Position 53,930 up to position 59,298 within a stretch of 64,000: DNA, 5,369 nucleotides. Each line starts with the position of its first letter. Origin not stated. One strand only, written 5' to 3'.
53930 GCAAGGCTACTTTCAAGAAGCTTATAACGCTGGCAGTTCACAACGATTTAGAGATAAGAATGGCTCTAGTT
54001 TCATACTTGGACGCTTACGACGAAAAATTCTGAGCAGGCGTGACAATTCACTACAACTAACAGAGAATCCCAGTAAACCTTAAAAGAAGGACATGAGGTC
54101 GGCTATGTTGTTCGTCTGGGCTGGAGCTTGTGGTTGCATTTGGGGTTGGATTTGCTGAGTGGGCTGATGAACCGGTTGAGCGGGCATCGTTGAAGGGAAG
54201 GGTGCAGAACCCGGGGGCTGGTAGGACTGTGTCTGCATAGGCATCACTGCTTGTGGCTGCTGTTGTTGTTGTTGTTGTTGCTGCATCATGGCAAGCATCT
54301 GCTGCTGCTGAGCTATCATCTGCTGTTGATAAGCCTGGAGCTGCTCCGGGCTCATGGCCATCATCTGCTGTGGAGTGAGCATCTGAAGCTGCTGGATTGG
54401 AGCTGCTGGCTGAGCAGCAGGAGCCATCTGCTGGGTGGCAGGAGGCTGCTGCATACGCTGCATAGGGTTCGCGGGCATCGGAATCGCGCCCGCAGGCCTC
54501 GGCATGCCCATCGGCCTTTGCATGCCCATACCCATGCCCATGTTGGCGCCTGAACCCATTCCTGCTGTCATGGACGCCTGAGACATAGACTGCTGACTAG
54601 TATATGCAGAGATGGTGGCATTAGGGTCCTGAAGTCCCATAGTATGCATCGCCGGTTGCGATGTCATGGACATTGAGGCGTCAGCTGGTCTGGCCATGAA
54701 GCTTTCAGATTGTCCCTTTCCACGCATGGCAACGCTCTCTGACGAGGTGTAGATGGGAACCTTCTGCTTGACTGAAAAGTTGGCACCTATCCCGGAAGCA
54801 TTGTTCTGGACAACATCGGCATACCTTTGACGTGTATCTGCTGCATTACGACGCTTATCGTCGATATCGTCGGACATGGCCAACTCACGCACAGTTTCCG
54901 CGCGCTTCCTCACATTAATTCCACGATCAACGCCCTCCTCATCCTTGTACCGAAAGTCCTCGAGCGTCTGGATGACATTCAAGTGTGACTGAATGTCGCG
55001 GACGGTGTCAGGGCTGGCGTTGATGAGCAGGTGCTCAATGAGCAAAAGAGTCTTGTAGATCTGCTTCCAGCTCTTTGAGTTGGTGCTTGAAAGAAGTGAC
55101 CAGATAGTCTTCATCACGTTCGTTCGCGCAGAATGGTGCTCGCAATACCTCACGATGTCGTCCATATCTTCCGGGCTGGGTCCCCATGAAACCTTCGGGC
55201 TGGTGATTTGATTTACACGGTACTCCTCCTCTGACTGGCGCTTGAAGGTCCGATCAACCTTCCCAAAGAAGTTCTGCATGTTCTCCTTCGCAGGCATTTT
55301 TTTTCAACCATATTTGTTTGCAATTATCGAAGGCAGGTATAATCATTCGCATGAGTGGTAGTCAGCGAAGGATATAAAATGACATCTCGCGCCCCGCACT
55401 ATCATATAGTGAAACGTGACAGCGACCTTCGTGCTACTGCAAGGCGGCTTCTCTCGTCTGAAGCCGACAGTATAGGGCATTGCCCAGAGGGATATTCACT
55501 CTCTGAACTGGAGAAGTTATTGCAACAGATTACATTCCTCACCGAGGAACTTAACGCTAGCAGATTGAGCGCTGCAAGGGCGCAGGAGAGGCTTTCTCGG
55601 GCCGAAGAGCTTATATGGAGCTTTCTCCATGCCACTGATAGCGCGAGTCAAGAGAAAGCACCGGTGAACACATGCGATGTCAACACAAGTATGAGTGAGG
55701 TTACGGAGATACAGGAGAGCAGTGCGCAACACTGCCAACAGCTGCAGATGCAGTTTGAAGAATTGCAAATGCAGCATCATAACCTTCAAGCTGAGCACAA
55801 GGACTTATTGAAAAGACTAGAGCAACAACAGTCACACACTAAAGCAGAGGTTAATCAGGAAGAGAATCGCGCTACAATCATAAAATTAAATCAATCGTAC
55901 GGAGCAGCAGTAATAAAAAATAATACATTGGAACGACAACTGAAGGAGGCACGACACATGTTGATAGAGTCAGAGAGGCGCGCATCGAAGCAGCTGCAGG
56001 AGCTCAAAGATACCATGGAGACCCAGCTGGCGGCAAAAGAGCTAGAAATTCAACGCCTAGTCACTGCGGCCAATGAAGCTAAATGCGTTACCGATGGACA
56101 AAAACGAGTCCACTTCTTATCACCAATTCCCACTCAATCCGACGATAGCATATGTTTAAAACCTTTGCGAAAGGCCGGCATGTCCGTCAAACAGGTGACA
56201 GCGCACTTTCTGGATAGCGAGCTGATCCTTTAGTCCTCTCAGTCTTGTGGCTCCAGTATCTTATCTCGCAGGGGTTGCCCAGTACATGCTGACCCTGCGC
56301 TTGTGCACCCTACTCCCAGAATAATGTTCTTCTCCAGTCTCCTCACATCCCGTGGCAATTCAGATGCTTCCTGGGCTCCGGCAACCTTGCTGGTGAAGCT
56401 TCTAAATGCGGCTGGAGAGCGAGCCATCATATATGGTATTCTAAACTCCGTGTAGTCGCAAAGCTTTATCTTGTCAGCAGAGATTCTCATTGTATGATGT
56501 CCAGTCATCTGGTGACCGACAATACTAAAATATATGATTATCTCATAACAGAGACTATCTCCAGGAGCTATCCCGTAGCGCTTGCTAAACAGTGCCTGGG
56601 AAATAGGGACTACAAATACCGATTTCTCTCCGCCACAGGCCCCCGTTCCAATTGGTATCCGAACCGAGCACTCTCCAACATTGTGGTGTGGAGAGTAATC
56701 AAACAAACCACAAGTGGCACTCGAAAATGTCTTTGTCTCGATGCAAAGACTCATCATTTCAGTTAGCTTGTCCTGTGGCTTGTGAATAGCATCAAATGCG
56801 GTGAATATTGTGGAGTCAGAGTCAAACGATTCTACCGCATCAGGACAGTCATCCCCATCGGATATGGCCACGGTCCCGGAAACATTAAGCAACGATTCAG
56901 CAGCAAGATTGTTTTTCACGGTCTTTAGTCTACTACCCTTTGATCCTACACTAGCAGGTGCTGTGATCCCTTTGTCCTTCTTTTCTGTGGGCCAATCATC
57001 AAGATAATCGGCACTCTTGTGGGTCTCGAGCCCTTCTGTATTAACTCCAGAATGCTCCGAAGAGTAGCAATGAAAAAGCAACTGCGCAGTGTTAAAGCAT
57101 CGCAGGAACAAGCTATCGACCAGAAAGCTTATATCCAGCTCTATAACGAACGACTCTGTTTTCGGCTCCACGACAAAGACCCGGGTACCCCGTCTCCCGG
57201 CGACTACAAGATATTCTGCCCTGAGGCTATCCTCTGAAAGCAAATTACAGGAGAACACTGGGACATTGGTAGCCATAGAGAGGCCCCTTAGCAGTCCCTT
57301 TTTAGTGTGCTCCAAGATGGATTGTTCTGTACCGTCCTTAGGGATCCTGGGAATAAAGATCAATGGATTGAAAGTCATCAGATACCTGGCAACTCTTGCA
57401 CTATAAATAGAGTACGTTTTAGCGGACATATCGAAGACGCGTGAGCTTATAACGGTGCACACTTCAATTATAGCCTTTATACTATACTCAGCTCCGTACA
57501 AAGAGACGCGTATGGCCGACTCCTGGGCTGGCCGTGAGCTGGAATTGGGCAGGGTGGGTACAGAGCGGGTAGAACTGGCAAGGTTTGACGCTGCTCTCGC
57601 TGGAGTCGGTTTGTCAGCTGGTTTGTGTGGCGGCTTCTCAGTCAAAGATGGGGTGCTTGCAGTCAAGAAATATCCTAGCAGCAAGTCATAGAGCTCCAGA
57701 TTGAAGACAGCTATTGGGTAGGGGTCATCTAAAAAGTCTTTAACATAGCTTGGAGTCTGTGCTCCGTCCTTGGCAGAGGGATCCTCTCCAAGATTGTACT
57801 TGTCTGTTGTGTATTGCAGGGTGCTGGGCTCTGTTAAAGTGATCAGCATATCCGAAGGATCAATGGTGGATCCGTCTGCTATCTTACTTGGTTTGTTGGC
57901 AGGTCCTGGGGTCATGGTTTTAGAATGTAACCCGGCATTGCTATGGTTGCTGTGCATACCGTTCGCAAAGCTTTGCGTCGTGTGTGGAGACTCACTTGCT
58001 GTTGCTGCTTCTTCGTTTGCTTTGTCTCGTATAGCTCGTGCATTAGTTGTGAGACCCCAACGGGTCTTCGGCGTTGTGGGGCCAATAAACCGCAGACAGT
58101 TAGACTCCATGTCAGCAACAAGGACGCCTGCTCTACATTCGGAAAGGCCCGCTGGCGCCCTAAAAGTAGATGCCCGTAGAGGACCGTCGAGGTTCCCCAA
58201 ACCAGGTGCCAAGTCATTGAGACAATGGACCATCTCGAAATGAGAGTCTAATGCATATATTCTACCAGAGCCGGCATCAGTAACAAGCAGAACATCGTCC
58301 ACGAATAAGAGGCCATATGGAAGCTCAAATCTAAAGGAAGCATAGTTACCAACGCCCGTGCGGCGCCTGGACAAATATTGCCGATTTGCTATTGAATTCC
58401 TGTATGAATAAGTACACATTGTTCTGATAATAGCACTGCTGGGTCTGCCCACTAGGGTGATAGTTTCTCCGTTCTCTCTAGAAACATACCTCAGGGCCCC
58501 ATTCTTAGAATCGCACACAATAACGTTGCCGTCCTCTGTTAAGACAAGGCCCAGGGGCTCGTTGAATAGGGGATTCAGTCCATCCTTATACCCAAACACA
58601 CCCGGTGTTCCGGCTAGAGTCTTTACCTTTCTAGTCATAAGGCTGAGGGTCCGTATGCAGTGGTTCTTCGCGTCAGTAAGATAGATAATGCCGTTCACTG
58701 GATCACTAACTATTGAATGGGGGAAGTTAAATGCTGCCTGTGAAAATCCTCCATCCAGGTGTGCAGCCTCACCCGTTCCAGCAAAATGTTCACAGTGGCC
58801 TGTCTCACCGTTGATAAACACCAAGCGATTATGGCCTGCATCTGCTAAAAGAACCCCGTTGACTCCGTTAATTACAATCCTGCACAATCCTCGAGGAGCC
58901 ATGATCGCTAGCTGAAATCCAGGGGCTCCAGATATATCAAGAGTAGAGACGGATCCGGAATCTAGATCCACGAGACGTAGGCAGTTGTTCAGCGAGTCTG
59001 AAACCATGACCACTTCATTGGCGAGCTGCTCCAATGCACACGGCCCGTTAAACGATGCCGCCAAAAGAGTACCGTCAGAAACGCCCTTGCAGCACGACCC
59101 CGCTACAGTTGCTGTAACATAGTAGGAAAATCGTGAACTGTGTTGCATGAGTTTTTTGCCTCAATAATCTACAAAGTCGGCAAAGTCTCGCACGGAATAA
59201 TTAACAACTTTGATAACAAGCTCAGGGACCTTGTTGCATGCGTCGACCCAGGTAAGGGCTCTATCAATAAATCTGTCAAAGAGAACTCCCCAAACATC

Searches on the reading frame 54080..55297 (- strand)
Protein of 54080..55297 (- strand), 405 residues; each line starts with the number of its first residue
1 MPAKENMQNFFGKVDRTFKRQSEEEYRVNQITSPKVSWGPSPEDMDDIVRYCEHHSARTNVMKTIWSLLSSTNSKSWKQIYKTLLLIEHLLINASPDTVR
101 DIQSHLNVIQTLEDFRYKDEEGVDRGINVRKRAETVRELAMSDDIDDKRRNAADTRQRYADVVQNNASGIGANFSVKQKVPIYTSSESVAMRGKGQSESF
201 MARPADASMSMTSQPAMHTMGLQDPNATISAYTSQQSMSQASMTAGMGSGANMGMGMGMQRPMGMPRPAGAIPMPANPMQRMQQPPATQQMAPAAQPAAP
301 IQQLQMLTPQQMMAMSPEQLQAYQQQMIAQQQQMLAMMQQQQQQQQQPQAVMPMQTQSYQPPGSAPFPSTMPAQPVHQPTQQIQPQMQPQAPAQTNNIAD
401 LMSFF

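Call 60: search_protein_families(library=pfam, proteins=[window:54080-55297:-], max_evalue=0.01)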
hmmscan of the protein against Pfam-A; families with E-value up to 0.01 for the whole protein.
window:54080-55297:- (405 aa): 2 families
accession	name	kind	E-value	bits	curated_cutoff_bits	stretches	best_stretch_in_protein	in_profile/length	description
PF01417.26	ENTH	-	2.4e-34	118.5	24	1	22-143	2-121/124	ENTH domain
PF07651.22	ANTH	-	7.1e-06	25.7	21.5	1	54-117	29-92/276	ANTH domain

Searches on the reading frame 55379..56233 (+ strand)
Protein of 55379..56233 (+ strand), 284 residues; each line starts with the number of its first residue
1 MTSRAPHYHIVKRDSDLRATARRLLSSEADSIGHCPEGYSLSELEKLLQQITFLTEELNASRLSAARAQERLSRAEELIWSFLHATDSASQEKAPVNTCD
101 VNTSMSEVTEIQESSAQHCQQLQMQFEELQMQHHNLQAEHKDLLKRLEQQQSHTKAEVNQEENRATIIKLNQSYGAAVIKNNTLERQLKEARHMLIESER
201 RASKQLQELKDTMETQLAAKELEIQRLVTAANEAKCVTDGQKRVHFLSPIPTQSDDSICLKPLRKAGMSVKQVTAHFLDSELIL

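Call 60: search_protein_families(library=pfam, proteins=[window:55379-56233:+], max_evalue=0.01)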
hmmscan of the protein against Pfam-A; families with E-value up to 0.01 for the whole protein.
window:55379-56233:+ (284 aa): 0 families

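Call 75: search_protein_families(library=pfam, proteins=[window:55379-56233:+], max_evalue=1)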
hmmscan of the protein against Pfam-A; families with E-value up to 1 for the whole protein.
window:55379-56233:+ (284 aa): 1 family
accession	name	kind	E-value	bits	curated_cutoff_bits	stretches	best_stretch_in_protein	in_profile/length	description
PF15995.10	DUF4771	-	0.21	12.3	27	1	155-256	58-159/160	Domain of unknown function (DUF4771)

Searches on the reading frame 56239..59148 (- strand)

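Call 60: search_protein_families(library=pfam, proteins=[window:56239-59148:-], max_evalue=0.01)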
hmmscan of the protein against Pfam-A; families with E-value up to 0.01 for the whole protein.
window:56239-59148:- (969 aa): 1 family
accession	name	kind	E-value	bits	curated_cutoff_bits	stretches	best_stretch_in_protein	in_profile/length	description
PF01436.27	NHL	-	5.3e-12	45.6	20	2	140-166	1-26/28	NHL repeat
